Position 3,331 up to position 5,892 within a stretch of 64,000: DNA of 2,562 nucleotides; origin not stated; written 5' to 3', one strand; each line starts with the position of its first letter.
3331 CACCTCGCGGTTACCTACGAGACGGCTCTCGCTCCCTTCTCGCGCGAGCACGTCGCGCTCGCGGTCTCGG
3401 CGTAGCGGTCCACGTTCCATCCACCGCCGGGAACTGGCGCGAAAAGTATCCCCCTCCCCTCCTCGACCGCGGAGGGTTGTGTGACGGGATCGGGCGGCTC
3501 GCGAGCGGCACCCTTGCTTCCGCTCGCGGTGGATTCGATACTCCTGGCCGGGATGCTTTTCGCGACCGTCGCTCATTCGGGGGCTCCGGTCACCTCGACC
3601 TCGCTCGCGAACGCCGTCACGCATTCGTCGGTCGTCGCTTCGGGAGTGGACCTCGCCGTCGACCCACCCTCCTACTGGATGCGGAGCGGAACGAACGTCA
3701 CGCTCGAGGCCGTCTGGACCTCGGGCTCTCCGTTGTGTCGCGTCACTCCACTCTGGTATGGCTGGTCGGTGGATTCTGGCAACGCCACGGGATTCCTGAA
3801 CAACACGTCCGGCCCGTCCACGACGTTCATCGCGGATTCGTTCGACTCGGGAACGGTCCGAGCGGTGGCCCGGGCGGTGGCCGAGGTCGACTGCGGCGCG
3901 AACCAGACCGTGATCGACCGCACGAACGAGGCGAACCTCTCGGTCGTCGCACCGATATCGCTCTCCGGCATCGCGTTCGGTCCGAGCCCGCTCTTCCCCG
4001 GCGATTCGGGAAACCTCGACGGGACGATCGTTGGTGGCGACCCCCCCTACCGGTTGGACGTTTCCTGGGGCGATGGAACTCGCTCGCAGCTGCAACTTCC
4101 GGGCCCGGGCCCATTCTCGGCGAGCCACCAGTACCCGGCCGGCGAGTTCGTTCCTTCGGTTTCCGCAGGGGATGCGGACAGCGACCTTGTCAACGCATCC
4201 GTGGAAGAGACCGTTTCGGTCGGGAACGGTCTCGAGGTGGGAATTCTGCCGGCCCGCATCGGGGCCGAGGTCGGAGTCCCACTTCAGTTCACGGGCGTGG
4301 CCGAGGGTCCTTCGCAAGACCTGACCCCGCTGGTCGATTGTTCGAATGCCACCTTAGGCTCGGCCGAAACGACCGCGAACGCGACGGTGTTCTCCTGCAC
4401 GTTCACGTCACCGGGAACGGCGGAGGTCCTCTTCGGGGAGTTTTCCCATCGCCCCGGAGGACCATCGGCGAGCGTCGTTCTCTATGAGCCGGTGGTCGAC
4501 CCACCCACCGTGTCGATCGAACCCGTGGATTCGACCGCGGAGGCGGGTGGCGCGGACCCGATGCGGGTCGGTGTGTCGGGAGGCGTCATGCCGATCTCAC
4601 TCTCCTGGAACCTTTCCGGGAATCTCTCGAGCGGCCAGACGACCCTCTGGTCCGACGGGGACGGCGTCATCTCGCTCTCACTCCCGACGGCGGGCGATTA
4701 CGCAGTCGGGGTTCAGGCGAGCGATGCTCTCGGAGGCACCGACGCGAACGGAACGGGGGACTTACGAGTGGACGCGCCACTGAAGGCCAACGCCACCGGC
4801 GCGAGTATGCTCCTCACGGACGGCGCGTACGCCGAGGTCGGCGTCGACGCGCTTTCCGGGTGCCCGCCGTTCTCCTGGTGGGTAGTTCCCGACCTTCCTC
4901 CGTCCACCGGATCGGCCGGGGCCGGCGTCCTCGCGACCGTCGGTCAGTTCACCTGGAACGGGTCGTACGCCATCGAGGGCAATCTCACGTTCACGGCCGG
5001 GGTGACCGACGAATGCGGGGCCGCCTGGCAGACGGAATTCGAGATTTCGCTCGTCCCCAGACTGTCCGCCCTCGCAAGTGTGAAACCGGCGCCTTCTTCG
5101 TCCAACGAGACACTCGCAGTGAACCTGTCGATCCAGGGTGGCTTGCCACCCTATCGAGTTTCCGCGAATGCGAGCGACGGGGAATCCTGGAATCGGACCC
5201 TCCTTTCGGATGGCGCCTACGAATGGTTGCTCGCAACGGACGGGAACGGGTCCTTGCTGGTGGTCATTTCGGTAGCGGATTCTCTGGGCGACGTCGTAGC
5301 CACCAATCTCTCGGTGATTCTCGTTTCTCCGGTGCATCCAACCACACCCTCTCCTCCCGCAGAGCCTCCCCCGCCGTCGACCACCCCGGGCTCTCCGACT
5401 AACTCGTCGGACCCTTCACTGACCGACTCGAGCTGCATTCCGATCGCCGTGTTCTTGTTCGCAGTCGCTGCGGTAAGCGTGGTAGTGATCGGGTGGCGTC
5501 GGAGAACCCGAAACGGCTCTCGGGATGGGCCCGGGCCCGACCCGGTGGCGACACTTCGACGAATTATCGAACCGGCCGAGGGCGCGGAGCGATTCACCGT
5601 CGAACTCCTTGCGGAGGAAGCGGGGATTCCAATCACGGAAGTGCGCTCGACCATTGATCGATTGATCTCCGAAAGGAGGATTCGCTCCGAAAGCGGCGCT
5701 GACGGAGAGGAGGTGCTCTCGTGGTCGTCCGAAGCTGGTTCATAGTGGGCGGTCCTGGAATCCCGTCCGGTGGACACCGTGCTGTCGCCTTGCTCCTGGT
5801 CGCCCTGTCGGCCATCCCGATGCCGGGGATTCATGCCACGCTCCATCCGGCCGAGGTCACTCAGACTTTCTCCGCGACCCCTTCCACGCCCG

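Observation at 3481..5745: PKD-repeat surface glycoprotein with cytoplasmic winged-helix-like tail immediately upstream of the transfer operon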

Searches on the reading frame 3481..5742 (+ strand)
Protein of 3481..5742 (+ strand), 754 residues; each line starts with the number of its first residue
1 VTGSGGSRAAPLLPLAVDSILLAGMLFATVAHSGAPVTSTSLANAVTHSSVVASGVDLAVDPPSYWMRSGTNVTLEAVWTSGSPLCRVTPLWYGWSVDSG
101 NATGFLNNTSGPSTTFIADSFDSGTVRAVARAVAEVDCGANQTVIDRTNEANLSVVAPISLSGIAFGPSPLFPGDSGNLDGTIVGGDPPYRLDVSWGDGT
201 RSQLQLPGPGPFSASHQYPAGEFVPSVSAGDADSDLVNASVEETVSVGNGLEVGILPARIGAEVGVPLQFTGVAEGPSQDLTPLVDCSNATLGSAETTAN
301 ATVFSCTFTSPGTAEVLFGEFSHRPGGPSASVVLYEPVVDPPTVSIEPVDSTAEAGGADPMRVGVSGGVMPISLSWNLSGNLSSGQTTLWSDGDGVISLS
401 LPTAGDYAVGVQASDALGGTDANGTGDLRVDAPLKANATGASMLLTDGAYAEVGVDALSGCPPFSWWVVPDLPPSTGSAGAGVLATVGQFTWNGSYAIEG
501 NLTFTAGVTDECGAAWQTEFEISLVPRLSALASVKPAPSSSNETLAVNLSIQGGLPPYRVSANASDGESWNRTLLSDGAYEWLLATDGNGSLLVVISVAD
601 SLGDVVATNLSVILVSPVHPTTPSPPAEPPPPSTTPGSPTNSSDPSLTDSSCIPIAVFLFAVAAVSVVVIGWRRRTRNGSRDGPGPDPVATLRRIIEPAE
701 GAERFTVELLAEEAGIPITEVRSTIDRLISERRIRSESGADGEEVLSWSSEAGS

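Call 5: search_protein_families(library=pfam, proteins=[window:3481-5742:+], max_evalue=1)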
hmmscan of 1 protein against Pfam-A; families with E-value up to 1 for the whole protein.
window:3481-5742:+ (754 aa): 2 families
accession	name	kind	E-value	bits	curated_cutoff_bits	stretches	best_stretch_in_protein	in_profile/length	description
PF00801.26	PKD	-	0.061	13.8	23.5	1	372-422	30-74/80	PKD domain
PF19077.6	Big_13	-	0.25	12.3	27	0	379-431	48-101/102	Bacterial Ig-like domain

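Call 6: search_protein_families(library=ncbifam, proteins=[window:3481-5742:+], max_evalue=1)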
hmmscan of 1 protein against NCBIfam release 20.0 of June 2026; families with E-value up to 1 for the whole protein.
window:3481-5742:+ (754 aa): 1 family
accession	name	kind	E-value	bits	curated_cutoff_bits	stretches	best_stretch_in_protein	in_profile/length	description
NF058578.1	CPR_pilus_PamR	equivalog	1.2e-10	40.8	300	2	172-236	163-229/297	pilus system RbmA-like protein PamR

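Call 12: find_homologous_proteins(query=window:3481-5742:+, max_evalue=0.001)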
Query window:3481-5742:+ (754 aa): 57 proteins with E <= 0.001 among 8000 candidates.
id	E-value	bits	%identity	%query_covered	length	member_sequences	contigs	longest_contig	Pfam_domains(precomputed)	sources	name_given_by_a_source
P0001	0.0e+0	1642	100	100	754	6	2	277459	-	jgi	jgi:hypothetical protein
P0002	0.0e+0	1490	91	99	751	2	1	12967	-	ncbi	ncbi:MAG: hypothetical protein ACLP8Y_06735 [Thermoplasmata archaeon]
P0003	7.7e-286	968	61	99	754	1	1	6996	-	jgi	jgi:hypothetical protein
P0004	1.2e-271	921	60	99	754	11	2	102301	-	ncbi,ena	ncbi:MAG TPA: hypothetical protein VGG32_10945 [Thermoplasmata archaeon]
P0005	3.2e-271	920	60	100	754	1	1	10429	PF00801.27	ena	-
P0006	1.9e-261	888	57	100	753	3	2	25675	-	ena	-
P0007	2.7e-258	877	58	100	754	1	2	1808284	PF00801.27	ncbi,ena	-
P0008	4.7e-258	877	56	100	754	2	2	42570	-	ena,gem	-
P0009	7.5e-255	866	56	99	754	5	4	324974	-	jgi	jgi:hypothetical protein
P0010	1.7e-254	865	56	99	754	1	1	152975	PF16101.11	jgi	jgi:hypothetical protein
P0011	4.7e-254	863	55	100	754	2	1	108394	-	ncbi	ncbi:MAG: hypothetical protein ACLPWO_04370 [Thermoplasmata archaeon]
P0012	5.5e-252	856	56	99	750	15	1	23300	-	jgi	-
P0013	7.9e-252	856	55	99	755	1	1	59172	-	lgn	-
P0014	2.9e-249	847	56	98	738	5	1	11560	-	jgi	jgi:hypothetical protein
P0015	1.3e-246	839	56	99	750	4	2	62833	-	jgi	-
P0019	3.0e-236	804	53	81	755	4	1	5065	PF00801.27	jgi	-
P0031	3.2e-211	722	48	99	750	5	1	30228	PF00801.27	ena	-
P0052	2.3e-111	391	35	92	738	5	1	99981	PF00801.27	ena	-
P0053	2.3e-106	375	35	97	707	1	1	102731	-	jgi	jgi:hypothetical protein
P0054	1.2e-92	330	34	92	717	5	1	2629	PF00801.27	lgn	-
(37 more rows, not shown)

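Call 15: find_encoding_contigs(protein=P0007, flank=10000, max_places=2)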
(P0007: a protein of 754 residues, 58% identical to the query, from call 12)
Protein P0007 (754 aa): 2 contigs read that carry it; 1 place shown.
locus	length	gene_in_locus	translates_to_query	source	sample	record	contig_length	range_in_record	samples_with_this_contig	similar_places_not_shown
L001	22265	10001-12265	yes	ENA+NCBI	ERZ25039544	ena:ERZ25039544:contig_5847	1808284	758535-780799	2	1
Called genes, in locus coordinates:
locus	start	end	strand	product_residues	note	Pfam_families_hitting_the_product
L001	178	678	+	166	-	PF00248:Aldo_ket_red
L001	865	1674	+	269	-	PF06157:DUF973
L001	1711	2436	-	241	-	PF01814:Hemerythrin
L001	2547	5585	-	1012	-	PF03176:MMPL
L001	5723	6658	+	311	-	PF00753:Lactamase_B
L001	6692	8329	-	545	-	PF05960:DUF885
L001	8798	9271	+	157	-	PF14588:YjgF_endoribonc, PF01042:Ribonuc_L-PSP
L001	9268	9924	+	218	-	PF01269:Fibrillarin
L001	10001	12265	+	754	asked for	PF00801:PKD (faint)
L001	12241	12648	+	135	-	-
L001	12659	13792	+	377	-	-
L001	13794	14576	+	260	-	-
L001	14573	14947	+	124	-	-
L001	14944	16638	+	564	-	PF01935:DUF87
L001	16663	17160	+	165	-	-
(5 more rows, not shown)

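Call 16: find_encoding_contigs(protein=P0053, flank=10000, max_places=2)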
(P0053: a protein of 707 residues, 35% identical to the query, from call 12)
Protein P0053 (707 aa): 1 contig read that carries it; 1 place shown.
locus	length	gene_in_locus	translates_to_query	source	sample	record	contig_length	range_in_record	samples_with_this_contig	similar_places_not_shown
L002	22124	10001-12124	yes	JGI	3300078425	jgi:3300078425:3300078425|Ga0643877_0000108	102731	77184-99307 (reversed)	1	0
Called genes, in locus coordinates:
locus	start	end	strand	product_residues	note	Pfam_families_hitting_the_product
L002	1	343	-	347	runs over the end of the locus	-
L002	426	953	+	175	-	PF13302:Acetyltransf_3, PF00583:Acetyltransf_1, PF13673:Acetyltransf_10, PF13508:Acetyltransf_7, PF08445:FR47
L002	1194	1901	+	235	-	-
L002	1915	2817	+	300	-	PF00005:ABC_tran, PF02463:SMC_N (faint), PF13304:AAA_21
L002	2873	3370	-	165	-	PF06197:DUF998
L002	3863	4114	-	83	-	-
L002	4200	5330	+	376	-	-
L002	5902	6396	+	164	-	PF09406:DUF2004 (weak)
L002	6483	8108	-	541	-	PF05960:DUF885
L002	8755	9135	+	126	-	PF01042:Ribonuc_L-PSP, PF14588:YjgF_endoribonc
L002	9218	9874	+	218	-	PF01269:Fibrillarin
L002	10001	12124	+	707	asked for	-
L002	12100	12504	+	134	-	-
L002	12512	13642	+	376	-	-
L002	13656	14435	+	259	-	-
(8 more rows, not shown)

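Call 17: find_encoding_contigs(protein=P0052, flank=10000, max_places=2)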
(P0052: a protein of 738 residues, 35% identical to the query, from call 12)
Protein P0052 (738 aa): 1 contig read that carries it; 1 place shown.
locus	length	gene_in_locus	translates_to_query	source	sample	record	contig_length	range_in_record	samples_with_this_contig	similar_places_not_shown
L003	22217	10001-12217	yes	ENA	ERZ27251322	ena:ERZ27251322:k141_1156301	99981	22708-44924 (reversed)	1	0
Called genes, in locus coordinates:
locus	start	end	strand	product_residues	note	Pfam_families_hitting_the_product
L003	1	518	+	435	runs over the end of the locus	PF00202:Aminotran_3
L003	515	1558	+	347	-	PF01208:URO-D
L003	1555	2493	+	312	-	PF00762:Ferrochelatase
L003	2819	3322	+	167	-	PF13248:Zn_ribbon_3 (weak)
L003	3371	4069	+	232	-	-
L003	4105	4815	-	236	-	PF00925:GTP_cyclohydro2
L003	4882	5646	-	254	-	PF01061:ABC2_membrane, PF12698:ABC2_membrane_3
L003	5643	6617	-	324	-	PF00005:ABC_tran, PF13304:AAA_21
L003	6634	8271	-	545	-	PF05960:DUF885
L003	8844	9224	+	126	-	PF01042:Ribonuc_L-PSP, PF14588:YjgF_endoribonc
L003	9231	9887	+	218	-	PF01269:Fibrillarin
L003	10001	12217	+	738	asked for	PF00801:PKD (faint)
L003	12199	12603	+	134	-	-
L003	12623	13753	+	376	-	-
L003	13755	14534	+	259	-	-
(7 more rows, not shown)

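Call 43: find_related_loci(query=A1, collection=genome_contigs, flank=8000)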
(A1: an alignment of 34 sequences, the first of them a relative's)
Query A1 (754 aa) in genome_contigs; peptide patterns used: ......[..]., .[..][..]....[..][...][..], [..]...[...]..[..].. (x = any residue, [..] = any of these).
600 stretches matched a pattern (row limit reached: there are more); 51 encode a relative of the query (tblastn E <= 1e-3); 49 distinct loci.
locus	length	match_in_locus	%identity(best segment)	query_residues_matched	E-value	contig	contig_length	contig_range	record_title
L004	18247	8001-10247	51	7-753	0e+0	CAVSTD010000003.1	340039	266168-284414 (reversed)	MAG: uncultured Thermoplasmata archaeon isolate MFD09222.bin.2.158 genome assembly, contig: contig_122051, whole genome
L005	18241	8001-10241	56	7-753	0e+0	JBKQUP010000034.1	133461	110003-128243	MAG: Thermoplasmata archaeon isolate SEr2D2E2F__bin_159 SEr2D2E2F_000000290384, whole genome shotgun sequence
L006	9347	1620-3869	49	1-753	0e+0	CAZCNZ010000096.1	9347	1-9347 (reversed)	MAG TPA_asm: uncultured Thermoplasmatales archaeon isolate SRP140028_co1_523 genome assembly, contig: k141_710549, whole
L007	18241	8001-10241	47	5-753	0e+0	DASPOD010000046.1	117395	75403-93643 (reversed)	MAG TPA_asm: Thermoplasmata archaeon isolate SMAG_U12138 k141_1368059, whole genome shotgun sequence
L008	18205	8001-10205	47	13-753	0e+0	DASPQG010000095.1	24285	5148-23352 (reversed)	MAG TPA_asm: Thermoplasmata archaeon isolate SMAG_U12193 k141_3064039, whole genome shotgun sequence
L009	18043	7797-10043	46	8-753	9e-180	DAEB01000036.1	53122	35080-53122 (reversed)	MAG TPA_asm: Thermoplasmata archaeon UBA184 UBA184_contig_1531, whole genome shotgun sequence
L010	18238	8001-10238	60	8-753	0e+0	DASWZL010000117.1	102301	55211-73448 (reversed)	MAG TPA_asm: Thermoplasmata archaeon isolate SMAG_U3737 k141_82810, whole genome shotgun sequence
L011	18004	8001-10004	36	55-751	4e-105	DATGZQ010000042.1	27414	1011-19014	MAG TPA_asm: Thermoplasmata archaeon isolate SMAG_U10668 k141_1040349, whole genome shotgun sequence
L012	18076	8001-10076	35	58-750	3e-105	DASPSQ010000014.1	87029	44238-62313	MAG TPA_asm: Thermoplasmata archaeon isolate SMAG_U12255 k141_953511, whole genome shotgun sequence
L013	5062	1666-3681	35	58-751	3e-101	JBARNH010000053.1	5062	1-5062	MAG: Thermoplasmata archaeon isolate MFD06118_ilm_asm_bin36 k127_133777, whole genome shotgun sequence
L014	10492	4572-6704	35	8-751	5e-99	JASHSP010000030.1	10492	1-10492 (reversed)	MAG: Thermoplasmata archaeon isolate JOPF130 JOPF_AWAY_contig_316890, whole genome shotgun sequence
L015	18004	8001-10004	35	58-749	2e-98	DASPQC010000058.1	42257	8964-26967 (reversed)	MAG TPA_asm: Thermoplasmata archaeon isolate SMAG_U12189 k141_703915, whole genome shotgun sequence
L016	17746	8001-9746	39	24-610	3e-97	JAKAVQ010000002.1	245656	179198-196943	MAG: Thermoplasmata archaeon isolate YP4.bin112 NODE_34_length_245656_cov_4.676531, whole genome shotgun sequence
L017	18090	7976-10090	34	12-753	6e-97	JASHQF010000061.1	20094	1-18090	MAG: Thermoplasmata archaeon isolate JOPF068 JOPF_N04C_contig_102055, whole genome shotgun sequence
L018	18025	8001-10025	34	47-750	3e-96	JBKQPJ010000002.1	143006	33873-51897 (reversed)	MAG: Thermoplasmata archaeon isolate MGr1A1B1C__bin_125 MGr1A1B1C_000000023711, whole genome shotgun sequence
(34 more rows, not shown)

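Call 65: predict_structure(alignment_id=A1)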
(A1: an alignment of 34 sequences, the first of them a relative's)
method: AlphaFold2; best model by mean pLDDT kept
length: 754 residues; sequences in the alignment: 34
mean_pLDDT: 81.0   pTM: 0.61
mean pLDDT of the five models: 81.0, 79.8, 78.3, 78.3, 77.9
residues with pLDDT >= 90: 357; 70-90: 253; 50-70: 52; < 50: 92
segments of 3 or more residues with pLDDT < 50: 1-15, 26-52, 619-629, 631-635, 637-654, 671-683
pLDDT, mean of each block of 10 residues (from residue 1): 34 49 48 28 28 74 93 95 87 88 87 93 91 88 89 92 86 91 90 94 92 93 93 89 84 86 90 80 89 87 93 91 84 90 87 72 90 86 82 86 86 86 87 93 92 94 92 89 92 93 93 89 93 80 81 93 91 93 84 92 91 68 44 40 32 50 58 38 66 87 92 91 93 88 87 49
secondary structure, 60 per line:
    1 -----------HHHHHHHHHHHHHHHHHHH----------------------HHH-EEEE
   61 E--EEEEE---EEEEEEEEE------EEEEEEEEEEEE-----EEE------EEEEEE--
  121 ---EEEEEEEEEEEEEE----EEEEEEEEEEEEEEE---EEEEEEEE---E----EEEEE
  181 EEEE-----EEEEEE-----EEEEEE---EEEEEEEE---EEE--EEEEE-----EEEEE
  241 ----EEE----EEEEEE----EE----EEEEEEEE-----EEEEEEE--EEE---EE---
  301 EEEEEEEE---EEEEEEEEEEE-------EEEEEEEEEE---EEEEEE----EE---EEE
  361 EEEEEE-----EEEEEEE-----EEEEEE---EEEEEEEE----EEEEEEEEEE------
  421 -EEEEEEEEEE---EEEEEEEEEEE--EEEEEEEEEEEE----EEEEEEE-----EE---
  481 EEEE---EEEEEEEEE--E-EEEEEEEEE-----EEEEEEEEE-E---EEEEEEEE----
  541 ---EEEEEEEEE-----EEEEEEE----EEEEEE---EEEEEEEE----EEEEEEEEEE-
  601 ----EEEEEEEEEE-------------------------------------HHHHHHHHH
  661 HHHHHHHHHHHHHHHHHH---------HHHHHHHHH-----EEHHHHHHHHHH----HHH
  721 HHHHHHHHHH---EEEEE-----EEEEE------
elements in order (helices of 4 or more, strands of 3 or more residues): H12-30 E57-61 E64-68 E72-80 E87-98 E104-106 E113-118 E124-137 E142-156 E160-167 E176-184 E190-195 E201-206 E210-217 E221-223 E226-230 E236-240 E245-247 E252-257 E268-275 E281-287 E290-292 E301-308 E312-322 E330-339 E343-348 E358-366 E372-378 E384-389 E393-400 E405-414 E422-431 E435-445 E448-459 E464-470 E481-484 E488-496 E501-509 E515-523 E529-536 E544-552 E558-564 E569-574 E578-585 E590-599 E605-614 H652-678 H688-696 H704-713 H718-730 E734-738 E744-748

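Call 68: fold_search(model_id=the predicted structure, library=pdb)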
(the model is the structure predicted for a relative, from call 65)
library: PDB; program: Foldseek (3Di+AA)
matches with E <= 10: 1940; with E <= 0.001: 440
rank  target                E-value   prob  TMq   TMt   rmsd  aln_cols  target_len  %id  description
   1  3b43                  7.0e-17  1.00  0.25  0.31  45.4       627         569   11  I-band fragment I65-I70 from titin (released 2008-01-22)
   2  7som_D                2.1e-15  1.00  0.13  0.08  50.2       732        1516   12  Ciliary C2 central pair apparatus isolated from Chlamydomonas reinhardtii (released 2022-04-13)
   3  4pbx                  9.1e-15  1.00  0.18  0.21  45.5       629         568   12  Crystal structure of the six N-terminal domains of human receptor protein tyrosine phosphatase sigma (released 2014-11-12)
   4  7sqc_2B               1.0e-14  1.00  0.19  0.19  69.2       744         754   10  Ciliary C1 central pair apparatus isolated from Chlamydomonas reinhardtii (released 2022-04-13)
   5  9fx2                  1.8e-14  1.00  0.14  0.10  35.2       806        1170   11  Structure of methylamine activated CD109 (released 2025-03-19)
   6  7sqc_2A               2.2e-14  1.00  0.19  0.19  70.8       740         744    9  Ciliary C1 central pair apparatus isolated from Chlamydomonas reinhardtii (released 2022-04-13)
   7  5a42                  2.6e-14  1.00  0.13  0.08  36.6       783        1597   11  Cryo-EM single particle 3D reconstruction of the native conformation of E. coli alpha-2-macroglobulin (ECAM) (released 2015-07-29)
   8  8wa2_A                3.6e-14  1.00  0.15  0.08  38.2       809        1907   13  cryo-EM structure of native mastigonemes isolated from Chlamydomonas reinhardtii at 3.0 angstrom resolution (released 2024-04-10)
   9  9hcj_10               4.6e-14  1.00  0.18  0.10  40.2       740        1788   12  D. discoideum nuclear pore complex (released 2024-12-25)
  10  7r5k_10               5.0e-14  1.00  0.19  0.10  37.5       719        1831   11  Human nuclear pore complex (constricted) (released 2022-06-22)
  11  9ijj_O                6.4e-14  1.00  0.17  0.13  60.6       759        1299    9  In situ structure of the central apparatus in mouse sperm axoneme. (released 2025-06-04)
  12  8wa2_D                7.0e-14  1.00  0.16  0.09  38.1       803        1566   13  cryo-EM structure of native mastigonemes isolated from Chlamydomonas reinhardtii at 3.0 angstrom resolution (released 2024-04-10)
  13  9fx3_A                7.3e-14  1.00  0.14  0.10  32.4       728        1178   11  Structure of active human CD109 (released 2025-03-19)
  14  8wa2_C                7.6e-14  1.00  0.14  0.09  37.9       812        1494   13  cryo-EM structure of native mastigonemes isolated from Chlamydomonas reinhardtii at 3.0 angstrom resolution (released 2024-04-10)
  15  9ijj_C                1.1e-13  1.00  0.17  0.14  46.1       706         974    8  In situ structure of the central apparatus in mouse sperm axoneme. (released 2025-06-04)
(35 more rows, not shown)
